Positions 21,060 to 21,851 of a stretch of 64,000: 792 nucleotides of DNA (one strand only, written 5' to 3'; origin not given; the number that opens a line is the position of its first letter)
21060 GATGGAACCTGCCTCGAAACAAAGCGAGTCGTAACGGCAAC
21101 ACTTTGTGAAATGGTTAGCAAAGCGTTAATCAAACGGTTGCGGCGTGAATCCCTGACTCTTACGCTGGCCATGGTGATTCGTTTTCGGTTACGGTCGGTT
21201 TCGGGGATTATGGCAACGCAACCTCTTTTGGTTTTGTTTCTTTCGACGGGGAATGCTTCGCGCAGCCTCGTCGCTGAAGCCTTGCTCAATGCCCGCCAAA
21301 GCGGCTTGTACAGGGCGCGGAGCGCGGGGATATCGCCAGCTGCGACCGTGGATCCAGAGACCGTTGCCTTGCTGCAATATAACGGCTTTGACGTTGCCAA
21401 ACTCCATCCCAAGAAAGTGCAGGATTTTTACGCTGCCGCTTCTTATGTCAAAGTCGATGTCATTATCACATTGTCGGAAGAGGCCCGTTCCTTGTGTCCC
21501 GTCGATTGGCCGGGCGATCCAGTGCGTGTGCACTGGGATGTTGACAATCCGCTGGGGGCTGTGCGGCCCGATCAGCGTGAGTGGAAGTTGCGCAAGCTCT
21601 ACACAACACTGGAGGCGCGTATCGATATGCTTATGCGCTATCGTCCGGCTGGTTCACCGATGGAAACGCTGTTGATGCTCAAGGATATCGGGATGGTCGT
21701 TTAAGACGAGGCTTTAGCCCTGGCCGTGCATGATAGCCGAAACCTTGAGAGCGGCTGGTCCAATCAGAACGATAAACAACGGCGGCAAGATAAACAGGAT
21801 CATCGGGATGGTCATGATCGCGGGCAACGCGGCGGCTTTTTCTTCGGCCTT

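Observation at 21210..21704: LMW-PTP/ArsC-fold protein with both catalytic cysteines replaced by Ser/Ala (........), next to the tad operon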

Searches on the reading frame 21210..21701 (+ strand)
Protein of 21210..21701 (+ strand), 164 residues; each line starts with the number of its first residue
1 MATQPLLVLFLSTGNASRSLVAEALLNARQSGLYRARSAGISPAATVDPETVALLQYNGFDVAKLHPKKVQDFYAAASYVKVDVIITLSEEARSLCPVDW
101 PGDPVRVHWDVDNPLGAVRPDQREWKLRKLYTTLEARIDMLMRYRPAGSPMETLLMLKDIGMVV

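Call 3: search_protein_families(library=pfam, proteins=[window:21210-21701:+], max_evalue=1)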
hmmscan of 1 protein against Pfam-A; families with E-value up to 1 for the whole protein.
window:21210-21701:+ (164 aa): 2 families
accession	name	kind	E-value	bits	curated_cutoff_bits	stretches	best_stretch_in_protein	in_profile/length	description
PF01451.26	LMWPc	-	5.3e-14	53.1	23.2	1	8-138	1-140/144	Low molecular weight phosphotyrosine protein phosphatase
PF10417.14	1-cysPrx_C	-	0.14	12.6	21.1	1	89-105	5-23/41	C-terminal domain of 1-Cys peroxiredoxin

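Call 4: search_protein_families(library=ncbifam, proteins=[window:21210-21701:+], max_evalue=1)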
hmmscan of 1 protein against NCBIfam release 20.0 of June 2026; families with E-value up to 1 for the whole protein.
window:21210-21701:+ (164 aa): 3 families
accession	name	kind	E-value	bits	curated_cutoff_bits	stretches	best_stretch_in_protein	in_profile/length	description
TIGR02691.1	arsC_pI258_fam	equivalog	1.8e-13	50.8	174.3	1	8-139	1-127/129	arsenate reductase (thioredoxin)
NF010053.0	PRK13530.1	subfamily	4.1e-11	43.4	215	1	8-118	6-110/133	arsenate reductase (thioredoxin)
TIGR02689.1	ars_reduc_gluta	equivalog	1.1e-05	25.7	157.6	1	8-116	3-105/126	arsenate reductase, glutathione/glutaredoxin type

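Call 5: search_solved_structures(query=window:21210-21701:+, max_evalue=1, show_alignments=3)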
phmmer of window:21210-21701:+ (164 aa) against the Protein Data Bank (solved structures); distinct sequences matched with E-value up to 1: 23.
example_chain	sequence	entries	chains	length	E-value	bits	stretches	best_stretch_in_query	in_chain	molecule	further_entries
8p5n_A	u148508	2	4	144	2.7e-16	63.1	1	3-139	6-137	Low molecular weight phosphatase family protein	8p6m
2ipa_B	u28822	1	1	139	4.5e-10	42.9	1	7-127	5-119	Protein arsC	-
1y1l_A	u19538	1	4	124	3e-09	40.2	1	8-138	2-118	arsenate reductase (arsC)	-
1jl3_A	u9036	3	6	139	2.2e-08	37.4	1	7-127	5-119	ARSENATE REDUCTASE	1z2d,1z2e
3t38_A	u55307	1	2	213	1.8e-07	34.5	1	7-140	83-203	Arsenate Reductase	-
1rxe_A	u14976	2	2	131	1.2e-06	31.8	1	8-117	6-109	Arsenate reductase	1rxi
1jf8_A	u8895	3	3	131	6.1e-06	29.5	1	8-117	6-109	arsenate reductase | Protein arsC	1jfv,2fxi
1lju_A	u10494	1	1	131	3e-05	27.2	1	8-117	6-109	arsenate reductase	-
2myu_A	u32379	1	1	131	4.1e-05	26.8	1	8-117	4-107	Glutaredoxin arsenate reductase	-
2l19_A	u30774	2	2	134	5.4e-05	26.4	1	8-117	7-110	Arsenate reductase | Glutaredoxin arsenate reductase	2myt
1ljl_A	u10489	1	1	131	5.8e-05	26.3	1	8-117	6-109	arsenate reductase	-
2cd7_A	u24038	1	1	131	7.3e-05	26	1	8-117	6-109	PROTEIN ARSC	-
2l17_A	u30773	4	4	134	0.0012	22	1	8-117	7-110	Arsenate reductase | Glutaredoxin arsenate reductase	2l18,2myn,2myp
1lk0_A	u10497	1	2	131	0.0015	21.7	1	8-117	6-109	arsenate reductase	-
4egs_A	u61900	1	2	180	0.0088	19.2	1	6-71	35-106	Ribose 5-phosphate isomerase RpiB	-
4kk4_A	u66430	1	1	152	0.14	15.3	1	8-54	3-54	Low molecular weight protein-tyrosine-phosphatase YwlE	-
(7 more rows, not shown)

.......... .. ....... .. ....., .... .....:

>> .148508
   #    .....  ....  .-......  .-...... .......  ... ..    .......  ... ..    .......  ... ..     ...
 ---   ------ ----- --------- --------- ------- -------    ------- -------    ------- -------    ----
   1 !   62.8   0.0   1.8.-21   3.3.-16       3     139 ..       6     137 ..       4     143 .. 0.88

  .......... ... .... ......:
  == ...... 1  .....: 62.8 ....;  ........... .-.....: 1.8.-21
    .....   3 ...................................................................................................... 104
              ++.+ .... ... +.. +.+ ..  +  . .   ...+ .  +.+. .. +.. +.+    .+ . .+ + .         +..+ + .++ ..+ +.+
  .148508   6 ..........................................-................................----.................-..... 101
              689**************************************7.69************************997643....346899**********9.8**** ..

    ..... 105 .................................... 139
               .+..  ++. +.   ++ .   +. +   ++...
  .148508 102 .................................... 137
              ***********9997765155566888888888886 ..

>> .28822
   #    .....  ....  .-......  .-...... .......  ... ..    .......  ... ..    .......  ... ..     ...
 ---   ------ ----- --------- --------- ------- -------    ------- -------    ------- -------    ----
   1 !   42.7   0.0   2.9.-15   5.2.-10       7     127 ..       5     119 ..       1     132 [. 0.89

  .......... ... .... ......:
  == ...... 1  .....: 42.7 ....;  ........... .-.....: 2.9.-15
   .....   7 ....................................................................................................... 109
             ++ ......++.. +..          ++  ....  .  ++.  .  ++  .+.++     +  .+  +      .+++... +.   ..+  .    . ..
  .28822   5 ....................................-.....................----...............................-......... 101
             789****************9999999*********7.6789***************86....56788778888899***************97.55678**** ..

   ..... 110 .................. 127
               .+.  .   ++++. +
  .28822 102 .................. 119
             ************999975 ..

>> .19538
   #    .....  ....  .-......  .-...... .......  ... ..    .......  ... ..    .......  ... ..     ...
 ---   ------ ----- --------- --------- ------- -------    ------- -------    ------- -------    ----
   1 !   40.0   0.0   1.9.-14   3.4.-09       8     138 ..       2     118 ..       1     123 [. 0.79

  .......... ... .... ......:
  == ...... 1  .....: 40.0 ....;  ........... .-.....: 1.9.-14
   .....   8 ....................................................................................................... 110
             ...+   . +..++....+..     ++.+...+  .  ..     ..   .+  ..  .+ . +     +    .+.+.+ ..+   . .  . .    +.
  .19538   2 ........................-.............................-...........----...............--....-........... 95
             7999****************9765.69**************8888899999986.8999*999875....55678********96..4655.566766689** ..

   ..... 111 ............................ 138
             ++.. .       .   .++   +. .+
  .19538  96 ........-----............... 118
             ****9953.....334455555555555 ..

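Call 6: find_homologous_proteins(query=window:21210-21701:+, max_evalue=0.001)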
Query window:21210-21701:+ (164 aa): 101 proteins with E <= 0.001 among 332 candidates.
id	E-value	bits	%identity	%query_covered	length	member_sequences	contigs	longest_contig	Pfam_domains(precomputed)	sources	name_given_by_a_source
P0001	1.2e-102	358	100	100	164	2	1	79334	PF01451.28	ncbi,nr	ncbi:MAG: hypothetical protein PHW63_00170 [Alphaproteobacteria bacterium]|nr:hypothetical protein [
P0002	4.8e-84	298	82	100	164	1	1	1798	PF01451.28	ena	-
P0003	2.0e-80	286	80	100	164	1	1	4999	PF01451.28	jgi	-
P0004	6.7e-78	278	79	100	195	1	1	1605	PF01451.28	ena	-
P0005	2.7e-71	256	70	100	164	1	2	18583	PF01451.28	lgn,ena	-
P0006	2.3e-66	240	67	100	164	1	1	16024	PF01451.28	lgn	-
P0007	1.9e-63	231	65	100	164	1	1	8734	PF01451.28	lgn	-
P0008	2.8e-63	230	68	100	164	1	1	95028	PF01451.28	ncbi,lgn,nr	ncbi:MAG: arsenate reductase ArsC [Alphaproteobacteria bacterium]|nr:arsenate reductase ArsC [Alphap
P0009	4.4e-63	230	68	100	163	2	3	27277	PF01451.28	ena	-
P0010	1.1e-62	228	66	100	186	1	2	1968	PF01451.28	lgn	-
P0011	2.2e-62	227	63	100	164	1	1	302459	PF01451.28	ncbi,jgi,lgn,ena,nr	ncbi:MAG: arsenate reductase ArsC [Alphaproteobacteria bacterium]|nr:arsenate reductase ArsC [Alphap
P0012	2.3e-62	227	66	100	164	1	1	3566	PF01451.28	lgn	-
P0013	2.6e-62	227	68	100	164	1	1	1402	PF01451.28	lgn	-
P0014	4.0e-62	227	66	100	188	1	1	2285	PF01451.28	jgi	-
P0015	1.5e-61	225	62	100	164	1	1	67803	PF01451.28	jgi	-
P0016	2.9e-61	224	65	100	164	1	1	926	PF01451.28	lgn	-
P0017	3.0e-61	224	65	100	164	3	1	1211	PF01451.28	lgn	-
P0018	3.5e-61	224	66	100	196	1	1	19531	PF01451.28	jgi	-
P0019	1.1e-60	222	65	100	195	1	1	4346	PF01451.28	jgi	-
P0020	3.7e-60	220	65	100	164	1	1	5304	PF01451.28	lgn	-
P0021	1.9e-59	218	63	100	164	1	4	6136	PF01451.28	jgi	-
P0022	4.5e-59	217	63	100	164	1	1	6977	PF01451.28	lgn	-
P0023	4.6e-59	217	65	100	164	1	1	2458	PF01451.28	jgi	jgi:arsenate reductase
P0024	1.7e-58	215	62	100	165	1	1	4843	PF01451.28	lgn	-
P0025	1.8e-58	215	65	100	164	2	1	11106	PF01451.28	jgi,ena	-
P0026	9.7e-58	212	60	100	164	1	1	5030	PF01451.28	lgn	-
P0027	4.4e-57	210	62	100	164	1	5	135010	PF01451.28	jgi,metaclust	metaclust:\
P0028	7.4e-57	210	61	100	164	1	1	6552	PF01451.28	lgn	-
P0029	9.0e-57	209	59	100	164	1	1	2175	PF01451.28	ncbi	-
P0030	4.9e-56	207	63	100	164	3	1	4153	PF01451.28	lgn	-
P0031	1.4e-55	205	62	100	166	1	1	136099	PF01451.28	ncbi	-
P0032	2.7e-55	204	63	100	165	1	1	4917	PF01451.28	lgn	-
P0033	5.2e-55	204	61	100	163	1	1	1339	PF01451.28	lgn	-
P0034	6.9e-55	203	60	100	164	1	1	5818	PF01451.28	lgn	-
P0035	7.7e-55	203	59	100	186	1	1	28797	PF01451.28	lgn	-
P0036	1.3e-53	199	60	100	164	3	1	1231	PF01451.28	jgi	jgi:arsenate reductase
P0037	1.8e-53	199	60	100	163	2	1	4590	PF01451.28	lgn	-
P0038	2.2e-53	198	62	98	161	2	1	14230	PF01451.28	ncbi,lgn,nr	ncbi:MAG: arsenate reductase ArsC [Alphaproteobacteria bacterium]|nr:arsenate reductase ArsC [Alphap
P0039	3.8e-53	198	61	100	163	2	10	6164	PF01451.28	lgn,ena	-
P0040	8.3e-53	196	60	100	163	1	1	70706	PF01451.28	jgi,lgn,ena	-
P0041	2.1e-52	195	62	100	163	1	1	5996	PF01451.28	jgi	-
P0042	2.6e-52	195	64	88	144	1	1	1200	PF01451.28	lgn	-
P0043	5.6e-52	194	60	100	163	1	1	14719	PF01451.28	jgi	jgi:arsenate reductase (thioredoxin)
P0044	5.6e-52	194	60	100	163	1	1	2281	PF01451.28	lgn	-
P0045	9.8e-52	193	58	100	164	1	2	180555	PF01451.28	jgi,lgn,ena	jgi:protein-tyrosine-phosphatase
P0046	1.1e-51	193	59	100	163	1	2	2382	PF01451.28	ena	-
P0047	1.3e-51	193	60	100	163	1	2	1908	PF01451.28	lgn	-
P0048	4.7e-51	191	60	100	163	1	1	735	PF01451.28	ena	-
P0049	4.7e-51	191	60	98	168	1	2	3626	PF01451.28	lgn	-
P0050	2.2e-50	189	59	100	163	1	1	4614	PF01451.28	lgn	-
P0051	2.9e-50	188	60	100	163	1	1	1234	PF01451.28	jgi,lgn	jgi:arsenate reductase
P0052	9.1e-50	187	56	100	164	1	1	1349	PF01451.28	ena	-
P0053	1.6e-49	186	58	100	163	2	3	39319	PF01451.28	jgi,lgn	-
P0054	2.0e-49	185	58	100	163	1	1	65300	PF01451.28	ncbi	-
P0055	2.7e-49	185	57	100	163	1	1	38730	PF01451.28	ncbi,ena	-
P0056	2.9e-49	185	57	100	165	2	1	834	PF01451.28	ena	-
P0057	3.4e-49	185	59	98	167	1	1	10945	PF01451.28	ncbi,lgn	ncbi:MAG: arsenate reductase ArsC [Bdellovibrionales bacterium]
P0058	6.2e-49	184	58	98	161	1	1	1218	PF01451.28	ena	-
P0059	9.6e-49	183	55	100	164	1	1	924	PF01451.28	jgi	jgi:arsenate reductase (thioredoxin)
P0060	1.7e-48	182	59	100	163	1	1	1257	PF01451.28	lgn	-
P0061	1.8e-48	182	56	96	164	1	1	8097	PF01451.28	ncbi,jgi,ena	jgi:protein-tyrosine-phosphatase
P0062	4.9e-48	181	55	100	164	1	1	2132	PF01451.28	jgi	jgi:arsenate reductase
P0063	7.5e-48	180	57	100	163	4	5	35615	PF01451.28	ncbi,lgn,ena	-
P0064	3.1e-47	178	53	100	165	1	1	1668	PF01451.28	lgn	-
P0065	3.1e-47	178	55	100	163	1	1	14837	PF01451.28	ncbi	-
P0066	3.7e-47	178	55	100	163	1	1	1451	PF01451.28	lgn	-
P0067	2.0e-46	176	56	96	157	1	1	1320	PF01451.28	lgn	-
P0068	2.1e-46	176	54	100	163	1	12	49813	PF01451.28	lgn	-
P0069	3.3e-46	175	55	98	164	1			PF01451.28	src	-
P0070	4.0e-46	175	55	100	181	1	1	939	PF01451.28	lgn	-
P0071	9.0e-46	174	56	100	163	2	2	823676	PF01451.28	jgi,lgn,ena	-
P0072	1.7e-45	173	54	98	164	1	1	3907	PF01451.28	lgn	-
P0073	2.5e-45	172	53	100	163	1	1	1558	PF01451.28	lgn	-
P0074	3.0e-45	172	55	99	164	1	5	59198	PF01451.28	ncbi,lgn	-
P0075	5.5e-45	171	55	96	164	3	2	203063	PF01451.28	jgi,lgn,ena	jgi:arsenate reductase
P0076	1.5e-44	170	54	98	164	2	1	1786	PF01451.28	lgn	-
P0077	2.1e-44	169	53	99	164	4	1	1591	PF01451.28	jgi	jgi:arsenate reductase (thioredoxin)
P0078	2.8e-44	169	55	96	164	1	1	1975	PF01451.28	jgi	-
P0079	3.7e-44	168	53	100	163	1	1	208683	PF01451.28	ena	-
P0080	6.0e-44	168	54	100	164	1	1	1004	PF01451.28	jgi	jgi:arsenate reductase (thioredoxin)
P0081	9.5e-44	167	56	98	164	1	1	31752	PF01451.28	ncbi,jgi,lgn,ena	jgi:protein-tyrosine-phosphatase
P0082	2.3e-43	166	53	100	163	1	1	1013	PF01451.28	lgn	-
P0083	4.0e-43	165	54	98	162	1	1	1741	PF01451.28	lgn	-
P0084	5.8e-43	164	52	100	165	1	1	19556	PF01451.28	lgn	-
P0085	1.0e-42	164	52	100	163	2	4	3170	PF01451.28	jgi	jgi:protein-tyrosine-phosphatase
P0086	1.8e-42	163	52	100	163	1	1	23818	PF01451.28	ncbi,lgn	ncbi:MAG: arsenate reductase ArsC [Bdellovibrionales bacterium]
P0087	1.9e-42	163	54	100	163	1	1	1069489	PF01451.28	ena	-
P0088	2.1e-42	163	54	100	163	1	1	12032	PF01451.28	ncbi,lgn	-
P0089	6.5e-42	161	52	96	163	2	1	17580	PF01451.28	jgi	jgi:arsenate reductase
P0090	7.9e-42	161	51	100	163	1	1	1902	PF01451.28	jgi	-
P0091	4.0e-41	158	51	100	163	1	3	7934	PF01451.28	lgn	-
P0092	3.9e-40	155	50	96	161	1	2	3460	PF01451.28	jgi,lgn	jgi:arsenate reductase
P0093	7.4e-40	154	49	100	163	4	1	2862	PF01451.28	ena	-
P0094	1.5e-39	153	49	100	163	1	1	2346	PF01451.28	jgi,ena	-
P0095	6.2e-39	151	48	100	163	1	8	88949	PF01451.28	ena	-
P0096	1.7e-38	150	49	96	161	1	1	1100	PF01451.28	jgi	-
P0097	5.0e-37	145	48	98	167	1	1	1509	PF01451.28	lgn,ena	-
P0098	5.4e-37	145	47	100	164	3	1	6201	PF01451.28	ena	-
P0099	1.0e-35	141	48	100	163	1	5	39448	PF01451.28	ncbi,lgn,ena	-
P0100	1.4e-35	140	47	100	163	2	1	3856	PF01451.28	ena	-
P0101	1.4e-23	101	53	64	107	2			PF01451.28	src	-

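Call 13: find_encoding_contigs(protein=P0011, flank=6000, max_places=2)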
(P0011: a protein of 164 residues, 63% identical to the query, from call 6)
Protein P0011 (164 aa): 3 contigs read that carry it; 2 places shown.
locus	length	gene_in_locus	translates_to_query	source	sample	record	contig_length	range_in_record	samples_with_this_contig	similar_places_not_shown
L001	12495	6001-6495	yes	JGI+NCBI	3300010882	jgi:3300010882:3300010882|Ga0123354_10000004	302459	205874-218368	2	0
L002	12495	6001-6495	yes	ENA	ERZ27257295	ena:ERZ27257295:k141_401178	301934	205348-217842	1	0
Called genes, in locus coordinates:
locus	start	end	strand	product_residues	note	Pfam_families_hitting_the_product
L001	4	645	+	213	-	PF01381:HTH_3 (weak)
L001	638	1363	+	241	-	-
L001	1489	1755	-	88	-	-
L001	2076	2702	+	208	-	PF00925:GTP_cyclohydro2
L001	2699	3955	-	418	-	-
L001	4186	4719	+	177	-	PF13801:Metal_resist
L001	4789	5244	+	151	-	-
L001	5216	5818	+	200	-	PF01812:5-FTHF_cyc-lig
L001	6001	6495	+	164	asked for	PF01451:LMWPc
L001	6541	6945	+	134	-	-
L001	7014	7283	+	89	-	PF01371:Trp_repressor, PF13936:HTH_38 (faint)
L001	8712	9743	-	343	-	PF02618:YceG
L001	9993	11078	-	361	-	PF07879:PHB_acc_N, PF05233:PHB_acc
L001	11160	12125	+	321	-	-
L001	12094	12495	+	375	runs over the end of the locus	PF00561:Abhydrolase_1, PF12697:Abhydrolase_6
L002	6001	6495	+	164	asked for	PF01451:LMWPc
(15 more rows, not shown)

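Call 14: find_encoding_contigs(protein=P0071, flank=6000, max_places=2)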
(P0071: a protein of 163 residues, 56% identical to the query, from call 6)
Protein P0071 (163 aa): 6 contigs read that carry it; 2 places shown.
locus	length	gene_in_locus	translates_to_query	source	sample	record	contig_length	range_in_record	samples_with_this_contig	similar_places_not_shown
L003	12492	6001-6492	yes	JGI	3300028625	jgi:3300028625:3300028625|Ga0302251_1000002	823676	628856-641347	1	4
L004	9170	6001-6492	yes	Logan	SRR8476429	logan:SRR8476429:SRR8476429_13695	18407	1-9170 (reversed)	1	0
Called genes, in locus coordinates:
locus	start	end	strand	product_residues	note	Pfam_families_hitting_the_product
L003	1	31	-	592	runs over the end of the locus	PF13432:TPR_16, PF14559:TPR_19, PF23914:TPR_CcmH_CycH (weak), PF00515:TPR_1 (weak), PF13414:TPR_11 (weak), PF13432:TPR_16, PF00515:TPR_1 (weak), PF07719:TPR_2 (weak), +14 more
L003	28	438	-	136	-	PF27284:Aq_678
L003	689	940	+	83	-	PF01541:GIY-YIG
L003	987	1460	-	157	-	PF22522:DUF6998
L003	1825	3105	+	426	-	PF22692:LlgE_F_G_D1, PF07559:FlgE_D2, PF06429:Flg_bbr_C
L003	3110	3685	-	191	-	PF05198:IF3_N, PF00707:IF3_C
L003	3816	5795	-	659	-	PF02824:TGS, PF07973:tRNA_SAD, PF00587:tRNA-synt_2b, PF03129:HGTP_anticodon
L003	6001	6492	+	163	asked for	PF01451:LMWPc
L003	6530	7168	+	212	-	PF08805:PilS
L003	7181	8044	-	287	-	PF13444:Acetyltransf_5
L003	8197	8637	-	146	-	PF05443:ROS_MUCR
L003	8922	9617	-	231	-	PF00005:ABC_tran, PF13304:AAA_21 (faint)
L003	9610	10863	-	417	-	PF12704:MacB_PCD, PF02687:FtsX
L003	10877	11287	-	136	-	-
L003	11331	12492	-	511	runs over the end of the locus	PF00587:tRNA-synt_2b, PF03129:HGTP_anticodon, PF09180:ProRS-C_1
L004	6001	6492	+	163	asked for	PF01451:LMWPc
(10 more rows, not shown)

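Call 15: find_encoding_contigs(protein=P0087, flank=6000, max_places=2)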
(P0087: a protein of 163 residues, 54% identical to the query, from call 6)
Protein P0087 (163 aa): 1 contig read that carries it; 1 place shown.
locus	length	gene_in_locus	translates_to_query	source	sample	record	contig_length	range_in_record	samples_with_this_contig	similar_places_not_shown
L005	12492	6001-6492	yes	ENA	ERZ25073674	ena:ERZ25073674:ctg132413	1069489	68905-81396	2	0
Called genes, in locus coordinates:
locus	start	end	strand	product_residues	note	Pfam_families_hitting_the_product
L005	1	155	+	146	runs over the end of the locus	-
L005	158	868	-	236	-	PF01726:LexA_DNA_bind, PF00717:Peptidase_S24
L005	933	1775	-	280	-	PF02569:Pantoate_ligase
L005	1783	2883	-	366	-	PF00724:Oxidored_FMN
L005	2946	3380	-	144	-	PF05198:IF3_N, PF00707:IF3_C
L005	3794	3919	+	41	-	-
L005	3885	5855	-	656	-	PF02824:TGS, PF07973:tRNA_SAD, PF00587:tRNA-synt_2b, PF03129:HGTP_anticodon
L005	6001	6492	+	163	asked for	PF01451:LMWPc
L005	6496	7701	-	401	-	PF13439:Glyco_transf_4, PF13579:Glyco_trans_4_4 (weak), PF00534:Glycos_transf_1, PF13692:Glyco_trans_1_4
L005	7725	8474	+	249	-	PF02129:Peptidase_S15 (faint), PF12146:Hydrolase_4, PF00561:Abhydrolase_1, PF12697:Abhydrolase_6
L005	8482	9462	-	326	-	PF01040:UbiA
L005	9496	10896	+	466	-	PF09913:DUF2142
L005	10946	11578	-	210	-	PF02798:GST_N, PF13417:GST_N_3, PF13409:GST_N_2, PF00043:GST_C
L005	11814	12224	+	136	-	PF13441:Gly-zipper_YMGG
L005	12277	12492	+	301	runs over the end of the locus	PF19368:WHD_AraR, PF21906:WHD_NrtR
